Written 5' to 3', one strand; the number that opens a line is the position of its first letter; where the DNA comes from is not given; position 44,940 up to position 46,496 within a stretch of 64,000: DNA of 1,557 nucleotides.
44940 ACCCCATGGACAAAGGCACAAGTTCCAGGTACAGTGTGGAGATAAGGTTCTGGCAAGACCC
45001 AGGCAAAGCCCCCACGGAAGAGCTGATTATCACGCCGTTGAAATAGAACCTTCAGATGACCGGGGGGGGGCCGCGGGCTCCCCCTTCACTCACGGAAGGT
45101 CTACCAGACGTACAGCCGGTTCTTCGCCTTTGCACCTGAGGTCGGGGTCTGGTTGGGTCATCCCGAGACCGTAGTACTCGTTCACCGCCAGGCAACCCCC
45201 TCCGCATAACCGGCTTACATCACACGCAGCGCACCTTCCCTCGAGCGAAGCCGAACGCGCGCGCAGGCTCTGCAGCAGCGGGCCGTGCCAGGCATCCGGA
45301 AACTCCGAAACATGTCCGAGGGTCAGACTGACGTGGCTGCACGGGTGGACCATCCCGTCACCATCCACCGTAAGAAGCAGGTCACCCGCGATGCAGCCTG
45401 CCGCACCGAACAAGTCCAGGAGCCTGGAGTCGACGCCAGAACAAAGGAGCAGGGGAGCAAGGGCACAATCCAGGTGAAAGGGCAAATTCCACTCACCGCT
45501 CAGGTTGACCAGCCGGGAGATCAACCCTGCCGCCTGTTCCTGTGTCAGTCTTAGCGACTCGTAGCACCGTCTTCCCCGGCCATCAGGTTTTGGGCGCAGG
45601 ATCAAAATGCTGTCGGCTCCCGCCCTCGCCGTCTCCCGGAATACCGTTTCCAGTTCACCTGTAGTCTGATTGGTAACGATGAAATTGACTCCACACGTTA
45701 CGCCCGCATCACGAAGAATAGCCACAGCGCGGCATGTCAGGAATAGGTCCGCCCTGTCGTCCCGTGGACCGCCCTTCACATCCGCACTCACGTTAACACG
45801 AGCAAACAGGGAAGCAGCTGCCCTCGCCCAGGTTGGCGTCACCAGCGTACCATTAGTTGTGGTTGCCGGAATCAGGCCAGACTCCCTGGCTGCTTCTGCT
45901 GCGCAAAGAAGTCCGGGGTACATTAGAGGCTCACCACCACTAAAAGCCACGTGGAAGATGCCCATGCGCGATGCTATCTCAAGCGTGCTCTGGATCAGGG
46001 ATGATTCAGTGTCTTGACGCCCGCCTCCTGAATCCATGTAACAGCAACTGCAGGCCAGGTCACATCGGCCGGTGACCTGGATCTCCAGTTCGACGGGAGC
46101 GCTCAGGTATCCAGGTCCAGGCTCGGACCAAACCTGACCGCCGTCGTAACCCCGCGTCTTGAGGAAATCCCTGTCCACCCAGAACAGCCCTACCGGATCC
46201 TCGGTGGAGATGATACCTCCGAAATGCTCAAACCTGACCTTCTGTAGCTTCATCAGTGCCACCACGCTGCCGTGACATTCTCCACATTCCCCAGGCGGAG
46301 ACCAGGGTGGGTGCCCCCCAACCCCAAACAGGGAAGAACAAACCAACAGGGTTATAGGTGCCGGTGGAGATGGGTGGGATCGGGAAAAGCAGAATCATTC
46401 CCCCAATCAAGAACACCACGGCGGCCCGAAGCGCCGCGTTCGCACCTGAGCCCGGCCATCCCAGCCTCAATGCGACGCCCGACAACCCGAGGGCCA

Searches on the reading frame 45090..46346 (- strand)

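Call 20: search_protein_families(library=pfam, proteins=[window:45090-46346:-], max_evalue=0.00001)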
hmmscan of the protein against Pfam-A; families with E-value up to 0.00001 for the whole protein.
window:45090-46346:- (418 aa): 2 families
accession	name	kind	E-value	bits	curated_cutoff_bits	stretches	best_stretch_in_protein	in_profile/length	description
PF04055.27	Radical_SAM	-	8.2e-11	42.8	29.5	1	89-231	1-158/166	Radical SAM superfamily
PF13186.11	SPASM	-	5.6e-07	30.2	21.5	1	318-376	1-67/67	Iron-sulfur cluster-binding domain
